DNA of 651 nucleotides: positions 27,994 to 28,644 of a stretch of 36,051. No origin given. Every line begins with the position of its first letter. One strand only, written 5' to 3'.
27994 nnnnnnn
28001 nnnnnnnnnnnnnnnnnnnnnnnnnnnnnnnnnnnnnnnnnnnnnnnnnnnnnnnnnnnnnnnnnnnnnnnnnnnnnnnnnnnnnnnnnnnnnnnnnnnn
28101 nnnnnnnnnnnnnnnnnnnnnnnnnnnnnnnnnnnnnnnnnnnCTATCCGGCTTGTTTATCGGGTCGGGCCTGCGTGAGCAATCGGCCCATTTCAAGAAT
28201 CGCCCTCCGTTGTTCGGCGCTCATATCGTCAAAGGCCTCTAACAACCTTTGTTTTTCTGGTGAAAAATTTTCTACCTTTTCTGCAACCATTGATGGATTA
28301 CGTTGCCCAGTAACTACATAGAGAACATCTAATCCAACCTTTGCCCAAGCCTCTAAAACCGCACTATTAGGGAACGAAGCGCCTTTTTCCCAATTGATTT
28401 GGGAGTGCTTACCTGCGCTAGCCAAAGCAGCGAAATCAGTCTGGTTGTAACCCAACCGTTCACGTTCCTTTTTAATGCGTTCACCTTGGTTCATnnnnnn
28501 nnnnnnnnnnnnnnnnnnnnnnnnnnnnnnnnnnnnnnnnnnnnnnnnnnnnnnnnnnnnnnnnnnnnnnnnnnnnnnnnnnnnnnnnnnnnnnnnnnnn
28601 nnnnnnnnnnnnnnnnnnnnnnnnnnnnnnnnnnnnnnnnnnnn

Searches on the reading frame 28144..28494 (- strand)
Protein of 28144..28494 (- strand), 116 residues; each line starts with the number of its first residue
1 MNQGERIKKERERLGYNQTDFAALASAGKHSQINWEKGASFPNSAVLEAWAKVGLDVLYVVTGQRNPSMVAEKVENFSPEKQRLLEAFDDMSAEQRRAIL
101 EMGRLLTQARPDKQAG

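Call 9: search_protein_families(library=pfam, proteins=[window:28144-28494:-], max_evalue=0.01)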
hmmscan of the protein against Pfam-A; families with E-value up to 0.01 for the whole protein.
window:28144-28494:- (116 aa): 1 family
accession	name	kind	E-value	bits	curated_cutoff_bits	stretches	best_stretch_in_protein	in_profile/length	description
PF12844.13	HTH_19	-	3.2e-05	24.2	30.2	1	4-52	1-49/64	Helix-turn-helix domain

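Call 17: find_related_loci(query=window:28144-28494:-, collection=genome_contigs, flank=2500)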
Query window:28144-28494:- (116 aa) in genome_contigs; peptide patterns used: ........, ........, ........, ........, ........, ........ (x = any residue, [..] = any of these).
120 stretches matched a pattern; 2 encode a relative of the query (tblastn E <= 1e-3); 2 distinct loci.
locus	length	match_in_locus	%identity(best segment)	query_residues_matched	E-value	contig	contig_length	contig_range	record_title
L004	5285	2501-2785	54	1-99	3e-31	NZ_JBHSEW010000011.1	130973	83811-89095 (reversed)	Comamonas nitrativorans strain CCUG 45781 spades_K_17_127_11, whole genome shotgun sequence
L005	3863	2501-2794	53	1-99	2e-25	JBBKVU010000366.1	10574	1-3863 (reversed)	MAG: Comamonas sp. isolate metabat_bins.377 k119_2709434, whole genome shotgun sequence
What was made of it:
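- Tried and rejected: genome_contigs search with the repressor: only two Comamonas loci (call 17).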

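Call 18: find_homologous_proteins(query=window:28144-28494:-, max_evalue=0.00001)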
Query window:28144-28494:- (116 aa): 348 proteins with E <= 0.00001 among 384 candidates; the best 120 are listed.
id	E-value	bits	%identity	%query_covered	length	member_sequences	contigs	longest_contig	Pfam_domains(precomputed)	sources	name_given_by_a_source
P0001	2.7e-68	245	99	100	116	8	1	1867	-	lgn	-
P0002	2.2e-47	177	74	100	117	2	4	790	PF12844.14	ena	-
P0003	4.1e-47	177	76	99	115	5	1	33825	PF12844.14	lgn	-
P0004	5.8e-46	173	71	100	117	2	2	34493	PF12844.14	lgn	-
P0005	2.8e-43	164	66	100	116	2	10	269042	PF12844.14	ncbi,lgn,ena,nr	ncbi:TPA: helix-turn-helix domain-containing protein [Providencia rettgeri]|nr:transcriptional regul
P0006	9.6e-43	162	70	99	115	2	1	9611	-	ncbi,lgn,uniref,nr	ncbi:helix-turn-helix domain-containing protein [Klebsiella quasipneumoniae]|uniref:helix-turn-helix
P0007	1.9e-32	129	54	99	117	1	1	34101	-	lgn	-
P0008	2.1e-32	129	59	97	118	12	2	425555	-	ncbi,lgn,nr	ncbi:helix-turn-helix transcriptional regulator [Salmonella enterica]|nr:helix-turn-helix transcript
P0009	1.3e-30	123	55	100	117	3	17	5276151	-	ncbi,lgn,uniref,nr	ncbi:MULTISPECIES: helix-turn-helix domain-containing protein [Enterobacterales]|uniref:helix-turn-h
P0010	1.4e-30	123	53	100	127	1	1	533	-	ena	-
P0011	1.8e-30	123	53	100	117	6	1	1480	-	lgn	-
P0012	3.9e-30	122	53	100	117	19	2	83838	-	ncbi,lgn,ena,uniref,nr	ncbi:helix-turn-helix domain-containing protein [Klebsiella pneumoniae]|uniref:helix-turn-helix doma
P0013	5.1e-30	122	53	100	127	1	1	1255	-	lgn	-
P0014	5.2e-30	122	54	100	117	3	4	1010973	-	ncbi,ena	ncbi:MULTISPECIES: helix-turn-helix domain-containing protein [Citrobacter]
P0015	6.7e-30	121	53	100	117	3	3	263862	-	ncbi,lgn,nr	ncbi:transcriptional regulator [Salmonella enterica]|nr:transcriptional regulator [Salmonella enteri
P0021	7.9e-29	118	56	97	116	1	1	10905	PF01381.29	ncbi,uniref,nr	ncbi:helix-turn-helix domain-containing protein [Salmonella enterica]|uniref:helix-turn-helix domain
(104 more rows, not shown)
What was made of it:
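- On B3/BcepMu-family immunity repressor (B3 ORF18, BcepMu gp17, Fc02 RepC): There are 348 homologues in the protein search (call 18).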

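Call 19: find_related_loci(query=window:28144-28494:-, collection=viral_contigs, flank=2500)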
Query window:28144-28494:- (116 aa) in viral_contigs; peptide patterns used: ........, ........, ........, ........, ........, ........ (x = any residue, [..] = any of these).
18 stretches matched a pattern; 12 encode a relative of the query (tblastn E <= 1e-3); 12 distinct loci.
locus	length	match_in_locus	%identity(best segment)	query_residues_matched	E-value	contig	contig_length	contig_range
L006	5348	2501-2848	100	1-116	3e-77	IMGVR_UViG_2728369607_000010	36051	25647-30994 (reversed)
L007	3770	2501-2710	76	1-70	5e-33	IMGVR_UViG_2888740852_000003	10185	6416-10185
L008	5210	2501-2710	76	1-70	4e-33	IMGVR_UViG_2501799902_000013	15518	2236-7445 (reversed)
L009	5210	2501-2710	76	1-70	5e-33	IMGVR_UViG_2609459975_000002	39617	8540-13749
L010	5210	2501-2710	76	1-70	5e-33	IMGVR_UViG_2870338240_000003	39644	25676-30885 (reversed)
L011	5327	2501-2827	50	1-111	5e-32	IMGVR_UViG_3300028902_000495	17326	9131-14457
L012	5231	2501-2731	68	1-76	5e-31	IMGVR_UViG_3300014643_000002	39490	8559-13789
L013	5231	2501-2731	68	1-76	9e-31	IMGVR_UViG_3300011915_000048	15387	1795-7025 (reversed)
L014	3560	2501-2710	71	1-70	8e-31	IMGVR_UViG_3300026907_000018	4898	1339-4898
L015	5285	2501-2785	54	1-99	2e-30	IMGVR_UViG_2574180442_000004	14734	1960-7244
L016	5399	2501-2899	42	1-107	7e-27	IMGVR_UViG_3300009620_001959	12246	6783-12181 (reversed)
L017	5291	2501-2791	53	1-99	1e-24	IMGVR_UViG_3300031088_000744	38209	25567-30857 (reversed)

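Call 20: find_encoding_contigs(protein=P0003, flank=2000, max_places=1)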
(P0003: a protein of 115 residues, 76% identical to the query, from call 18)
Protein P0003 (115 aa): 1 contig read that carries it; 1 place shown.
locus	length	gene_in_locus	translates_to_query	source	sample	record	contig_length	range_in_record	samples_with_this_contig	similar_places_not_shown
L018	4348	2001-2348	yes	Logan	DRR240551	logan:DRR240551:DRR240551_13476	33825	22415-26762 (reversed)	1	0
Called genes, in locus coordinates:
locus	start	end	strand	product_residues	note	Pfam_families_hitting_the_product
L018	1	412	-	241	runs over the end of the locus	-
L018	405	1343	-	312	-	-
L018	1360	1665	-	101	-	PF09339:HTH_IclR (weak)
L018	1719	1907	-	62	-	-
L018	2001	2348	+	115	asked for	PF12844:HTH_19 (weak)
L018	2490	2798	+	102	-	PF13992:YecR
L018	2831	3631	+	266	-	-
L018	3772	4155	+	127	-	PF13272:Holin_2-3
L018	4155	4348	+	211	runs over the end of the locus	PF01464:SLT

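Call 21: find_encoding_contigs(protein=P0004, flank=2000, max_places=1)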
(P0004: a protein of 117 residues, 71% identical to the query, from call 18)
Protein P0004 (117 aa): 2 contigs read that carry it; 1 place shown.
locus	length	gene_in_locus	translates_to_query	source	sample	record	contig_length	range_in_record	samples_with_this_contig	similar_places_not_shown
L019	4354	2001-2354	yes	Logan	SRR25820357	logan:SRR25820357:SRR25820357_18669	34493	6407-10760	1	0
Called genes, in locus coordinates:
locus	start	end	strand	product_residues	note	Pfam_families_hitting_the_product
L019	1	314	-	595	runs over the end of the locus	PF00665:rve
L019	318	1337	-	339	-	-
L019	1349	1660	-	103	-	PF09339:HTH_IclR (weak)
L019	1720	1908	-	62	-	-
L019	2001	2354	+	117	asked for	PF12844:HTH_19 (weak)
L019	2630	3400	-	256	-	PF02086:MethyltransfD12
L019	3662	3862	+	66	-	-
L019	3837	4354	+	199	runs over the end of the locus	-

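Call 22: find_encoding_contigs(protein=P0005, flank=2000, max_places=1)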
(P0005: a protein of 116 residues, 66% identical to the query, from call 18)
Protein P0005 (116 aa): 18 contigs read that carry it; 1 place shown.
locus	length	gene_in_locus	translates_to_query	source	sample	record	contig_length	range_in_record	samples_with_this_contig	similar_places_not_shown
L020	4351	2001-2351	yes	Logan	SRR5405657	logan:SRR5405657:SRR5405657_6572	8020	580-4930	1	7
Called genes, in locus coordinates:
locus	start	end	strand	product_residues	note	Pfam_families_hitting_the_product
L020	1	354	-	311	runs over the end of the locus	?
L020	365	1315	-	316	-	-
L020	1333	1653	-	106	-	PF09339:HTH_IclR (faint), PF13545:HTH_Crp_2 (weak)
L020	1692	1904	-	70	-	-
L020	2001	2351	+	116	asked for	PF12844:HTH_19 (weak)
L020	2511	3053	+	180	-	PF08238:Sel1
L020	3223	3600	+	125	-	-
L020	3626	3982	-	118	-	-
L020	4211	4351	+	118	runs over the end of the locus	PF13272:Holin_2-3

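Call 23: find_encoding_contigs(protein=P0006, flank=2000, max_places=1)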
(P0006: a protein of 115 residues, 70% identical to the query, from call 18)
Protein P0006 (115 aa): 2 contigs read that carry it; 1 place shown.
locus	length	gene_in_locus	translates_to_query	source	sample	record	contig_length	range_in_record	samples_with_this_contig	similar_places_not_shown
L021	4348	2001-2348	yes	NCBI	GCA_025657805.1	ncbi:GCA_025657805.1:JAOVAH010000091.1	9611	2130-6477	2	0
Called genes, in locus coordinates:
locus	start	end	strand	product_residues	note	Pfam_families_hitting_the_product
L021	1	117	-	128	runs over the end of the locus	-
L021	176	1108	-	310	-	-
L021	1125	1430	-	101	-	PF09339:HTH_IclR (weak)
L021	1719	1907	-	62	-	PF13560:HTH_31 (weak)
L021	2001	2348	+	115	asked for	-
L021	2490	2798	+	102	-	PF13992:YecR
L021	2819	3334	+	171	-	-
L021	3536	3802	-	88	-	-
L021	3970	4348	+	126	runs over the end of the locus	PF13272:Holin_2-3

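Call 24: find_encoding_contigs(protein=P0007, flank=2000, max_places=1)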
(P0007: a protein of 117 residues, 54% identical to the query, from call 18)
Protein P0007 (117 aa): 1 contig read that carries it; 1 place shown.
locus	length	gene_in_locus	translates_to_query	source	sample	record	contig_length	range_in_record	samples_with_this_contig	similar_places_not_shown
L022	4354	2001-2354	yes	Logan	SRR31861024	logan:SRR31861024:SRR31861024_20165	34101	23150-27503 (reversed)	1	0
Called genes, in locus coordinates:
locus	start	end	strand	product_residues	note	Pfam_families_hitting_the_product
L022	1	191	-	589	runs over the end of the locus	PF00665:rve (weak)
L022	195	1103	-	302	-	PF11300:DUF3102 (weak)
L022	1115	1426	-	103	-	PF09339:HTH_IclR (weak), PF12840:HTH_20 (faint), PF01047:MarR (faint)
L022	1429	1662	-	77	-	-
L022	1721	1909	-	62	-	-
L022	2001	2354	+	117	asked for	-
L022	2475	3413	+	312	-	-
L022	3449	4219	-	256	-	PF02086:MethyltransfD12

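Call 25: find_encoding_contigs(protein=P0008, flank=2000, max_places=1)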
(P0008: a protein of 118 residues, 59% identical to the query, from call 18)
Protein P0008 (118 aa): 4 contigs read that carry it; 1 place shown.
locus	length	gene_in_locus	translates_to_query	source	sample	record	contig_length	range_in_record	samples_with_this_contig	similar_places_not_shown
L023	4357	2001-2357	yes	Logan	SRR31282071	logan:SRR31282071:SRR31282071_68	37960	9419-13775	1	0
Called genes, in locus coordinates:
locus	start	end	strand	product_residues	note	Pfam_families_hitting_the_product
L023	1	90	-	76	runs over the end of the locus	-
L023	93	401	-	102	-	-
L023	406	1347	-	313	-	-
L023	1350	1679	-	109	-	PF09339:HTH_IclR (weak), PF12840:HTH_20 (faint)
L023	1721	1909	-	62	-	-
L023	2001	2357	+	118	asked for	-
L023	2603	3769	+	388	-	PF13588:HSDR_N_2 (weak), PF04313:HSDR_N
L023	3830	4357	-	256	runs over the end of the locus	PF02086:MethyltransfD12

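Call 26: find_encoding_contigs(protein=P0009, flank=2000, max_places=1)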
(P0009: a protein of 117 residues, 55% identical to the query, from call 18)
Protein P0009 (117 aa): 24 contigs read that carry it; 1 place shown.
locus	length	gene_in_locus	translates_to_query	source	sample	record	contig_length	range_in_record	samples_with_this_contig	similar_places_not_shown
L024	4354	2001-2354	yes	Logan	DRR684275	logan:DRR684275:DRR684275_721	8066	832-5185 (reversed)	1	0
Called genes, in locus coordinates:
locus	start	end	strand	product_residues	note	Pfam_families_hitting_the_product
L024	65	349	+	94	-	-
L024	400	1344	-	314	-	-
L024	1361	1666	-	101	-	PF09339:HTH_IclR (weak)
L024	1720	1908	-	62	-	-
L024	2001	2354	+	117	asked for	-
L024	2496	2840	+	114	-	-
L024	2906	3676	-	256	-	PF02086:MethyltransfD12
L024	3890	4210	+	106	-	-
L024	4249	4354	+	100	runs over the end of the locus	-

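Call 27: find_encoding_contigs(protein=P0021, flank=2000, max_places=1)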
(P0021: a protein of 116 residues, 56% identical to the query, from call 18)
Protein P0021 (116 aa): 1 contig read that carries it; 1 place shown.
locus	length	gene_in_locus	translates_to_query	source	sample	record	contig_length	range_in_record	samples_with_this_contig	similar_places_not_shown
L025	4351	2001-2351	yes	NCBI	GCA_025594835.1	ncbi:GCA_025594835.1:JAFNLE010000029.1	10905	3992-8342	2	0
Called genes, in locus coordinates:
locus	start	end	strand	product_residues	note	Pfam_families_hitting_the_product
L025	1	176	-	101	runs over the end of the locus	-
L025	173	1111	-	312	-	-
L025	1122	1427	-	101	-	PF09339:HTH_IclR (weak)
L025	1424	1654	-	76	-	-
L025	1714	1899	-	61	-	-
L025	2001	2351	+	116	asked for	PF01381:HTH_3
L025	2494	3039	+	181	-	-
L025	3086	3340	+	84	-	-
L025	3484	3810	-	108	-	-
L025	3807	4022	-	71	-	-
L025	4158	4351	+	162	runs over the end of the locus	-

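Call 33: search_protein_families(library=phrogs, proteins=[window:28144-28494:-], max_evalue=0.001)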
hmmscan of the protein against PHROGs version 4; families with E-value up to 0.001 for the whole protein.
window:28144-28494:- (116 aa): 7 families
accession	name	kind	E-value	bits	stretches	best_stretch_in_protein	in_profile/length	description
phrog_8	-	transcription regulation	2.3e-11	44.7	1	2-101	161-254/346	transcriptional regulator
phrog_4836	-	transcription regulation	1.4e-10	42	1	2-89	75-161/194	CII-like regulator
phrog_17822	-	unknown function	2.8e-07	31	1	6-81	11-85/267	-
phrog_2328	-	transcription regulation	1e-06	29.5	1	4-67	17-81/128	transcriptional repressor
phrog_4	-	transcription regulation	2e-06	28.1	1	1-78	135-207/400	transcriptional repressor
phrog_3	-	transcription regulation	2.9e-05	25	1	1-74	87-161/430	transcriptional repressor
phrog_2104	-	unknown function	0.00053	21.2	0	5-47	42-84/103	-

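Call 34: search_solved_structures(query=window:28144-28494:-, max_evalue=1, show_alignments=2)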
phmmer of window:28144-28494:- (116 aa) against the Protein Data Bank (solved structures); distinct sequences matched with E-value up to 1: 2.
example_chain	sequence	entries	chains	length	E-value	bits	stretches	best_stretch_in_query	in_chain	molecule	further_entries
7t8i_A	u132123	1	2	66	0.048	17.1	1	1-47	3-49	Phage element (ICEBs1)transcriptional regulator (Xre family)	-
8fre_A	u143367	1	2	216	0.82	13.1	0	84-115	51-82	RBL4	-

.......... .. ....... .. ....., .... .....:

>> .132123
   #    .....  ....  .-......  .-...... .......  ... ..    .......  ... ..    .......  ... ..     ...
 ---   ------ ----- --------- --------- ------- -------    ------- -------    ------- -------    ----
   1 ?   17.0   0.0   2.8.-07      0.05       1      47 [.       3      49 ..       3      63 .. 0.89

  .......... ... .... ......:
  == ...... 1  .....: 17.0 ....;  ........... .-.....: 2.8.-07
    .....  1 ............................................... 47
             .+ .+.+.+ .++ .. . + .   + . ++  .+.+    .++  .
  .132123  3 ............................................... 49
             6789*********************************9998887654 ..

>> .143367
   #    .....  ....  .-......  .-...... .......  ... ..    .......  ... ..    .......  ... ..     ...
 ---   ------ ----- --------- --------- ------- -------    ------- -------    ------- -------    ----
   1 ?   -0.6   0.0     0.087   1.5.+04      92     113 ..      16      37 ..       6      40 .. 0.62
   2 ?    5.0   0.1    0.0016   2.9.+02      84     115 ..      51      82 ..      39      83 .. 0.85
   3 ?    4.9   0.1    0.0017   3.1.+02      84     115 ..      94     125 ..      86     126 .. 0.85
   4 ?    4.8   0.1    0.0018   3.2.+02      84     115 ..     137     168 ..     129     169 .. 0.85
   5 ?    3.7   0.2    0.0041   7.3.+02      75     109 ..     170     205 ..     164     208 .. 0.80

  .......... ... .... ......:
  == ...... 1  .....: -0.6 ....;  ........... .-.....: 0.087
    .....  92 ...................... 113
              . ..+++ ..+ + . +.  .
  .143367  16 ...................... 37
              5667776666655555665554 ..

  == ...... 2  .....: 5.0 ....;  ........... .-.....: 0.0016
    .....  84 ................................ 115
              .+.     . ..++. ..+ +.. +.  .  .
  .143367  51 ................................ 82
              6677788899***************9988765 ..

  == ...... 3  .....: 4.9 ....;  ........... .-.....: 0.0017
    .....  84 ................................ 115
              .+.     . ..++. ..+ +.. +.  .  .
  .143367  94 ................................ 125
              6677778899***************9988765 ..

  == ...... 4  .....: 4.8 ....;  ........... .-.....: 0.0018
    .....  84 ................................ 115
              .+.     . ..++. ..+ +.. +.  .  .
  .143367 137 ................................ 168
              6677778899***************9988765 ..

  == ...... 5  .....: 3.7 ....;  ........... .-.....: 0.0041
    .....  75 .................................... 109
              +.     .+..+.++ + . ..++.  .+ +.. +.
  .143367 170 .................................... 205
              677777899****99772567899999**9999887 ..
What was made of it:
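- Tried and rejected: PDB sequence search: only a marginal hit to ImmR (call 34).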

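Call 38: search_dna_similar(query=window:28144-28494:-, collection=phages, mode=protein, max_rows=40, max_evalue=0.000001)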
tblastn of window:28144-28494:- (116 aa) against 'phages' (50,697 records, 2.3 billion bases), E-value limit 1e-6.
Records with a match: 218; places in all: 218; records where one place covers at least 80% of the query: 184.
Best place of each record, by identity: 60-80% 3; <60% 215.
By first word of the organism name: Ralstonia 125; Burkholderia 56; Pseudomonas 32; Escherichia 3; Citexvirus 1; Acidovorax 1.
By host as written in the record: Ralstonia solanacearum 95; Pseudomonas aeruginosa 19; Burkholderia sp. 15; Burkholderia pseudomallei 14; - 9; Ralstonia solanacearum Race 3, Biovar 1 6; Burkholderia cenocepacia 5; Burkholderia pseudomallei BP82 3; and 43 more.
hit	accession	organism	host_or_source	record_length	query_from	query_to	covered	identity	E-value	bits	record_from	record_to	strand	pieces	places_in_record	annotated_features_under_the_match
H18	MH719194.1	Pseudomonas phage Ps60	Pseudomonas aeruginosa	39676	1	70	60%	75.7%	2e-28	113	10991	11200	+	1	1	repressor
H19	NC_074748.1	Pseudomonas phage Ps60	Pseudomonas aeruginosa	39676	1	70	60%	75.7%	2e-28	113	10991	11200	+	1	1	repressor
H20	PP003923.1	Pseudomonas phage vB_Pae_U11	Pseudomonas aeruginosa ST773 ...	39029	1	70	60%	75.7%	2e-28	112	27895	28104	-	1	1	putative transcriptional regulator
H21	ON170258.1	Ralstonia phage YO152_1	Ralstonia solanacearum R578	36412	1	102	88%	44.1%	4e-21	92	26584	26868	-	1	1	record has no annotation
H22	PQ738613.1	Escherichia phage PhiKM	Escherichia coli (uropathogenic)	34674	4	116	97%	39.7%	2e-15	76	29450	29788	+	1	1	hypothetical protein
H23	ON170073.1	Ralstonia phage YO032_2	Ralstonia solanacearum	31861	4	108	91%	42.5%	4e-19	86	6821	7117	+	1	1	record has no annotation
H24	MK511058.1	Pseudomonas phage vB_Pae_CF53b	Pseudomonas aeruginosa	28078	4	113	95%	40.0%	7e-10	60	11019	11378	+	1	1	hypothetical protein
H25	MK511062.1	Pseudomonas phage vB_Pae_CF127b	Pseudomonas aeruginosa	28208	4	113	95%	40.0%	7e-10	60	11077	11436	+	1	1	hypothetical protein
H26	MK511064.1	Pseudomonas phage vB_Pae_BR58a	Pseudomonas aeruginosa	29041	4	113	95%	40.0%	7e-10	60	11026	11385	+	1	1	hypothetical protein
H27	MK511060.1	Pseudomonas phage vB_Pae_CF118c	Pseudomonas aeruginosa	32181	4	113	95%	40.0%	7e-10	60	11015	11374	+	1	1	none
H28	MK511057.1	Pseudomonas phage vB_Pae_CF5a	Pseudomonas aeruginosa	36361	4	113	95%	40.0%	7e-10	60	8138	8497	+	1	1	hypothetical protein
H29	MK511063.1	Pseudomonas phage vB_Pae_CF177a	Pseudomonas aeruginosa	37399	4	113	95%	40.0%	7e-10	60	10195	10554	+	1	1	hypothetical protein (x2)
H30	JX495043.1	Pseudomonas phage JBD67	-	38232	4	113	95%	40.0%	7e-10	60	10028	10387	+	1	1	none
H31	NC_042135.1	Pseudomonas phage JBD67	-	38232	4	113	95%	40.0%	7e-10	60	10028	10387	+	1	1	none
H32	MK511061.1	Pseudomonas phage vB_Pae_CF125a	Pseudomonas aeruginosa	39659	4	113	95%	40.0%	7e-10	60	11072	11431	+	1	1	hypothetical protein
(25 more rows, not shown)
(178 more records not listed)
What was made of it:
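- On B3/BcepMu-family immunity repressor (B3 ORF18, BcepMu gp17, Fc02 RepC): tblastn gives 44% identity to B3 over 84% of the query, 76% to Ps60/U11 over residues 1-70, and 218 phage records in total (call 38).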

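Call 69: predict_structure(alignment_id=A1)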
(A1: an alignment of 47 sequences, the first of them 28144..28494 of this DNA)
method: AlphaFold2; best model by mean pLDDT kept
length: 116 residues; sequences in the alignment: 47
mean_pLDDT: 85.9   pTM: 0.56
mean pLDDT of the five models: 85.9, 84.8, 84.0, 83.7, 83.6
residues with pLDDT >= 90: 68; 70-90: 30; 50-70: 13; < 50: 5
segments of 3 or more residues with pLDDT < 50: 114-116
pLDDT, mean of each block of 10 residues (from residue 1): 93 95 95 95 95 94 81 62 88 90 78 49
secondary structure, 60 per line:
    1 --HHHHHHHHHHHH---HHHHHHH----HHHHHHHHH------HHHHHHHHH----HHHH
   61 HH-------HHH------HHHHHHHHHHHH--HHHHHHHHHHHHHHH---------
elements in order: H3-14 H18-24 H29-37 H44-52 H57-62 H79-90 H93-107
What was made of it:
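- On LexA/lambda CI-type self-cleaving repressors: The model shows an HTH plus two helices (call 69).
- On Xre/cI-type HTH DNA-binding domain: AF2 pLDDT is about 95 over residues 1-60 (call 69).
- On Looping repressor systems with an auxiliary distal operator: Only a monomer model is available (call 69).
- O3 lies in the low-confidence linker of the model (call 69). VENFL(P) is simply the frame-2 translation of the consensus operator, and it lies in a predicted disordered linker (call 69), where peptide conservation is not expected.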

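Call 72: fold_search(model_id=the predicted structure, library=pdb)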
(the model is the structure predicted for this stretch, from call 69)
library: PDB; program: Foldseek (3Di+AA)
matches with E <= 10: 461; with E <= 0.001: 0
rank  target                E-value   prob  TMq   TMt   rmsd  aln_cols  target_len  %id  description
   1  3jxb_C                1.5e-03  1.00  0.51  0.83   1.5        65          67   25  Crystal structure of the P22 c2 repressor protein in complex with synthetic operator 9C (released 2010-01-19)
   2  3jxb_D                3.1e-03  1.00  0.50  0.85   1.6        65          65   25  Crystal structure of the P22 c2 repressor protein in complex with synthetic operator 9C (released 2010-01-19)
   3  1b0n_A                4.4e-03  1.00  0.45  0.50  11.6       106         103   24  SINR PROTEIN/SINI PROTEIN COMPLEX (released 1999-01-13)
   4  2r1j_L                4.7e-03  1.00  0.51  0.84   1.6        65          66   25  Crystal Structure of the P22 c2 Repressor protein in complex with the synthetic operator 9T (released 2008-04-29)
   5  1adr_MODEL_1_A        7.5e-03  1.00  0.50  0.74   2.2        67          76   24  DETERMINATION OF THE NUCLEAR MAGNETIC RESONANCE STRUCTURE OF THE DNA-BINDING DOMAIN OF THE P22 C2 REPRESSOR (1 (released 1994-01-31)
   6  1pra_MODEL_1_A        7.5e-03  1.00  0.46  0.72   2.6        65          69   23  DETERMINATION OF THE NUCLEAR MAGNETIC RESONANCE SOLUTION STRUCTURE OF THE DNA-BINDING DOMAIN (RESIDUES 1 TO 69 (released 1993-10-31)
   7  3ivp_C                9.0e-03  1.00  0.43  0.45  10.5       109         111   16  The structure of a possible transposon-related DNA-binding protein from Clostridium difficile 630. (released 2009-09-22)
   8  2or1_L                1.0e-02  1.00  0.47  0.79   2.2        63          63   24  RECOGNITION OF A DNA OPERATOR BY THE REPRESSOR OF PHAGE 434. A VIEW AT HIGH RESOLUTION (released 1989-09-05)
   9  4jcx_B                1.1e-02  1.00  0.47  0.56   5.6        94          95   22  Crystal structure of the Restriction-Modification Controller Protein C.Csp231I OL operator complex (released 2014-02-26)
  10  2cro                  1.3e-02  1.00  0.46  0.76   2.3        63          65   25  STRUCTURE OF PHAGE 434 CRO PROTEIN AT 2.35 ANGSTROMS RESOLUTION (released 1989-10-15)
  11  1sq8_MODEL_1_A        1.4e-02  1.00  0.47  0.79   2.2        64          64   26  a variant 434 repressor DNA binding domain devoid of hydroxyl groups, NMR, 20 STRUCTURES (released 2004-07-20)
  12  3ivp_D                1.4e-02  1.00  0.49  0.49   5.2        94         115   19  The structure of a possible transposon-related DNA-binding protein from Clostridium difficile 630. (released 2009-09-22)
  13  3ivp_A                1.6e-02  1.00  0.43  0.43   7.2        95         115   18  The structure of a possible transposon-related DNA-binding protein from Clostridium difficile 630. (released 2009-09-22)
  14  2xcj_A                1.7e-02  1.00  0.50  0.66   2.1        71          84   20  Crystal structure of P2 C, the immunity repressor of temperate E. coli phage P2 (released 2010-07-28)
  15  4jcy_A                2.3e-02  1.00  0.47  0.58   5.4        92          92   23  Crystal structure of the Restriction-Modification Controller Protein C.Csp231I OR operator complex (released 2014-02-26)
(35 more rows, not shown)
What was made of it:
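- On LexA/lambda CI-type self-cleaving repressors: Fold matches are limited to HTH domains (call 72).
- On Xre/cI-type HTH DNA-binding domain: Foldseek matches P22 c2, 434 cI/Cro and SinR N-terminal domains with TM 0.7-0.85 (call 72).
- Closest known: P22 c2 / 434 cI N-terminal domains and their operators. Same: Five-helix HTH fold (TM 0.83, rmsd 1.5 A to P22 c2; call 72).
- Closest known: SinR-type short repressors. Same: Full-length Foldseek alignment to SinR 1b0n_A (call 72).
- Protein fold: the N-terminal domain resembles P22 c2, which binds 18-bp operators (TM 0.83, rmsd 1.5 A; call 72).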

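Call 75: search_protein_families(library=ncbifam, proteins=[window:28144-28494:-], max_evalue=0.01)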
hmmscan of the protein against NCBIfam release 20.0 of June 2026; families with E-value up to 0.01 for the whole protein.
window:28144-28494:- (116 aa): 4 families
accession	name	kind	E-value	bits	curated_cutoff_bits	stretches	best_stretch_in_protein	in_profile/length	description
NF007257.0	PRK09706.1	subfamily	8e-07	28.9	101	1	4-102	7-111/135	transcriptional repressor DicA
NF041951.1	phage_RstR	subfamily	0.0003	21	80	1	1-85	1-92/108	RstR family transcriptional repressor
TIGR03830.1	CxxCG_CxxCG_HTH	subfamily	0.00042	20.1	61.8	1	4-46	67-109/127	type II TA system antitoxin MqsA family protein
TIGR03070.1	couple_hipB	subfamily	0.005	16.8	71.65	1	4-38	4-38/58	type II toxin-antitoxin system Y4mF family antitoxin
